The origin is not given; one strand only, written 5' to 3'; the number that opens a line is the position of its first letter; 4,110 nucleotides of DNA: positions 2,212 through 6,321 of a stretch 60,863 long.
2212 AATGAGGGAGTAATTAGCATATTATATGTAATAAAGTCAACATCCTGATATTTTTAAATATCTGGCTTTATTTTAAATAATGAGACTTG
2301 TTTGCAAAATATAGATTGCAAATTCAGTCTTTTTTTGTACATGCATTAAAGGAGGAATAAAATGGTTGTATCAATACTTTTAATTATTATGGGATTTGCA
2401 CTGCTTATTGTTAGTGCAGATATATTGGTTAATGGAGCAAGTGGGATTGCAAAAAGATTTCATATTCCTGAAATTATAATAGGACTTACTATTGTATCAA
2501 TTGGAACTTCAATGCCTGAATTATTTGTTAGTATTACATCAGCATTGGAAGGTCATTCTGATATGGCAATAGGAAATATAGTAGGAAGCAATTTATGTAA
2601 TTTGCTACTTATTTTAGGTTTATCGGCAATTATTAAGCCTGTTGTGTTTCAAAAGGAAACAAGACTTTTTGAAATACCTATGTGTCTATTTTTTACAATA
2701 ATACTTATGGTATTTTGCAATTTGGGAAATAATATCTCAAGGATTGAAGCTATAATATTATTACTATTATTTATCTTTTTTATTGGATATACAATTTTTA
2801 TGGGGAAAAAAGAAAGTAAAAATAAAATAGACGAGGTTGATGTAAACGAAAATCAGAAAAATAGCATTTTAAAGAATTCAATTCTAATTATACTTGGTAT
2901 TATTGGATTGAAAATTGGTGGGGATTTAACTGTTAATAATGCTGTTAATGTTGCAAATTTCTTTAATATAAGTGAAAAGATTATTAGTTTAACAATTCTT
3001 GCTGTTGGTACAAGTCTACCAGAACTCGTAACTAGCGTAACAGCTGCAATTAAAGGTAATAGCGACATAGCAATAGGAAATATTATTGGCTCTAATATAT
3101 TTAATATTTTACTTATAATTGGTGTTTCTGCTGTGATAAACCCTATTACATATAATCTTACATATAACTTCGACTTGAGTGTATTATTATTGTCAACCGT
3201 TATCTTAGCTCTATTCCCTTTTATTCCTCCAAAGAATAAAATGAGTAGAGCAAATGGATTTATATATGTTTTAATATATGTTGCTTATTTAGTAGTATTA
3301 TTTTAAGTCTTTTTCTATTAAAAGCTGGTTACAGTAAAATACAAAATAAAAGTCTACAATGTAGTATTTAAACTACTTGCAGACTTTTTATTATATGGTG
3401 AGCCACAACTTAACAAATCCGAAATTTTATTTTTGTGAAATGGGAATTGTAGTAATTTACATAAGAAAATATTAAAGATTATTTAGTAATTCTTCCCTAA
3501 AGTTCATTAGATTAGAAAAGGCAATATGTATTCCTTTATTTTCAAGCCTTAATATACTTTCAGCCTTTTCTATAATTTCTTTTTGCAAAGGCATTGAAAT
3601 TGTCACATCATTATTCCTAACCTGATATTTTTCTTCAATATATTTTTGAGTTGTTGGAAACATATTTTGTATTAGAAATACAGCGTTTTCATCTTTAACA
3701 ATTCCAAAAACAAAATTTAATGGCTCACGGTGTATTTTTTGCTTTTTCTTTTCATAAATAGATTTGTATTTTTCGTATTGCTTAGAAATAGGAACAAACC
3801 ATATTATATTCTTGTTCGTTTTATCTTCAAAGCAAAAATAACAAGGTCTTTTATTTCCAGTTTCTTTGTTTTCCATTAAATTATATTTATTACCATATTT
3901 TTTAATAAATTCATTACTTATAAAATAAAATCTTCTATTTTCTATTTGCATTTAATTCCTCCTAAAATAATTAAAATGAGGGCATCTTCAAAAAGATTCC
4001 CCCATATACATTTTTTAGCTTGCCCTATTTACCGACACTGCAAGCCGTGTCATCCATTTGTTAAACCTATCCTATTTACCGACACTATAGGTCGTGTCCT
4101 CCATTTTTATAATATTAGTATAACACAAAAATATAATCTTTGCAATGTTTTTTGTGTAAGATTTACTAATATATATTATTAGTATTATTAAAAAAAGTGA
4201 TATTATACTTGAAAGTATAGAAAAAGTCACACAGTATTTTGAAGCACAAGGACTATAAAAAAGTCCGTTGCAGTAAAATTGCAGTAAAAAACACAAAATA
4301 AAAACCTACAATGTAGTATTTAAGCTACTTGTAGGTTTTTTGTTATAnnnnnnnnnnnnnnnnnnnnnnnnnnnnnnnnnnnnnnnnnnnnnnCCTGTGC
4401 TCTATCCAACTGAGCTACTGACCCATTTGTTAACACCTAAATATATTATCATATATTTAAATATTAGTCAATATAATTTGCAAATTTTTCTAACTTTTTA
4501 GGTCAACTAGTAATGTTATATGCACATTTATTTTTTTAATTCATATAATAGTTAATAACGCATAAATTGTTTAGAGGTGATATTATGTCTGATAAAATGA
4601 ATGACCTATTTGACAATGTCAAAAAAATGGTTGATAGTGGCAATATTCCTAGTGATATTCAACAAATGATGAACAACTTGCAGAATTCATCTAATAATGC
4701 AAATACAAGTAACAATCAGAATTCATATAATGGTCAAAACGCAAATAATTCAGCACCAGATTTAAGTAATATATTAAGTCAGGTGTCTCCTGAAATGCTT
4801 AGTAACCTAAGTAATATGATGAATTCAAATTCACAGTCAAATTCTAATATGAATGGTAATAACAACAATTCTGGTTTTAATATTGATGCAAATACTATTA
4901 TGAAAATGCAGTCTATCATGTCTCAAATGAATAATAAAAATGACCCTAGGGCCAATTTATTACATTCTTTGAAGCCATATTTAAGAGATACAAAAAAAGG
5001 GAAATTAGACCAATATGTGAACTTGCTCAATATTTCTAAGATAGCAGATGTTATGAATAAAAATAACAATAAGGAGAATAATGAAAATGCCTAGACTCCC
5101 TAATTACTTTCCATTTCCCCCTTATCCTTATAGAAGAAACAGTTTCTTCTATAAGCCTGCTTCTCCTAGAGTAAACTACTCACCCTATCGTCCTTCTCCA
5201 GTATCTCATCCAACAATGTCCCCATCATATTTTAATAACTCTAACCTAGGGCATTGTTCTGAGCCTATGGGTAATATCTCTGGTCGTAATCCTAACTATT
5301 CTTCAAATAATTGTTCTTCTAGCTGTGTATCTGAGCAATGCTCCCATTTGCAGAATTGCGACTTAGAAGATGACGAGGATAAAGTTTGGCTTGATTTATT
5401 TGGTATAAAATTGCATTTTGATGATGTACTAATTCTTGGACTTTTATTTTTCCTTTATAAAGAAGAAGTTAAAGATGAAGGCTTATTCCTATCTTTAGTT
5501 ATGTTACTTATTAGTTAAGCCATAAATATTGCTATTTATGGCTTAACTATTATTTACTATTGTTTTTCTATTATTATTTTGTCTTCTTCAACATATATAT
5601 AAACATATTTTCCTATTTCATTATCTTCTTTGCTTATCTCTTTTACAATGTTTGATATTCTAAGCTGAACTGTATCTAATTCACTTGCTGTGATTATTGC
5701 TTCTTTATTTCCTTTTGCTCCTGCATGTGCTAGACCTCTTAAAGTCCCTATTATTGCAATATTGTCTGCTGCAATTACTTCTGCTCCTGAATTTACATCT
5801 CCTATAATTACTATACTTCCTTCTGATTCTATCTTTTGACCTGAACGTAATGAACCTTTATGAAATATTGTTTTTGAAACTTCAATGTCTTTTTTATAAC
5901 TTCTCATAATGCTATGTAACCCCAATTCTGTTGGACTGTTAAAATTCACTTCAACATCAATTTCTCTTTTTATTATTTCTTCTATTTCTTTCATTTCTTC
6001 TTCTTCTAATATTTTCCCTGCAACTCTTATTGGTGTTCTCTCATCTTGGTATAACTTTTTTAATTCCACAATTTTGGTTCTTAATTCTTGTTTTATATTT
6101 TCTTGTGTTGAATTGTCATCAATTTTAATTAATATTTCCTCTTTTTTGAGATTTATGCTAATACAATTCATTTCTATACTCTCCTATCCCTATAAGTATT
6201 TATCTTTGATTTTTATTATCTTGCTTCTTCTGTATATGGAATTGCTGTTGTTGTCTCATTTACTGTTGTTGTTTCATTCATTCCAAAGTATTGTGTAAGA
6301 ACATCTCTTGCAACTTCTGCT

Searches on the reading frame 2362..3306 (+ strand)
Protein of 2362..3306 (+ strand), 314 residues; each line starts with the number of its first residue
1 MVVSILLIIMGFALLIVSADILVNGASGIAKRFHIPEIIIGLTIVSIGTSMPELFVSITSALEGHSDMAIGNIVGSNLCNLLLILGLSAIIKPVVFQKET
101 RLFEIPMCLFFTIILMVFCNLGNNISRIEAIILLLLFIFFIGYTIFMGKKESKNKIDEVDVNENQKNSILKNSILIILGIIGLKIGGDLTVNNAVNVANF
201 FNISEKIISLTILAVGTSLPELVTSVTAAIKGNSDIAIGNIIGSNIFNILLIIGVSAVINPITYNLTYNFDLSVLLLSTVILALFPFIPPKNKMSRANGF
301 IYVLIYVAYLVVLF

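Call 42: search_protein_families(library=pfam, proteins=[window:2362-3306:+], max_evalue=0.001)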
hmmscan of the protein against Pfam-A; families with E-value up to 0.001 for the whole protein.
window:2362-3306:+ (314 aa): 1 family
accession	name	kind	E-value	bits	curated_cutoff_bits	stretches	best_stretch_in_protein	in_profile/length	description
PF01699.29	Na_Ca_ex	-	2.8e-73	245.3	24.9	2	4-145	2-150/151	Sodium/calcium exchanger protein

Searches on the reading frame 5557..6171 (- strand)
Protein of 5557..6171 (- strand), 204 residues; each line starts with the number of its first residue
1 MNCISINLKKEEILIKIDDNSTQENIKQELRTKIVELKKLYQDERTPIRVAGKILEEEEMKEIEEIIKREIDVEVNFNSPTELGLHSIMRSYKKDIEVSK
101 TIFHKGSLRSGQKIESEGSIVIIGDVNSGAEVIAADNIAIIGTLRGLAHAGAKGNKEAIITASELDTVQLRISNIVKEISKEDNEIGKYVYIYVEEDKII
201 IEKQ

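Call 42: search_protein_families(library=pfam, proteins=[window:5557-6171:-], max_evalue=0.001)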
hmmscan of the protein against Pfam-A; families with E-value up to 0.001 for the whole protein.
window:5557-6171:- (204 aa): 2 families
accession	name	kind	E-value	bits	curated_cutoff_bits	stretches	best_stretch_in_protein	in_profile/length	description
PF03775.22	MinC_C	-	1.4e-31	108.9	33.2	1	104-202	2-102/102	Septum formation inhibitor MinC, C-terminal domain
PF22642.1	MinC_N_1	-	0.00059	20.5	27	0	10-74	7-74/78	Cell-division inhibitor MinC, N-terminal domain-like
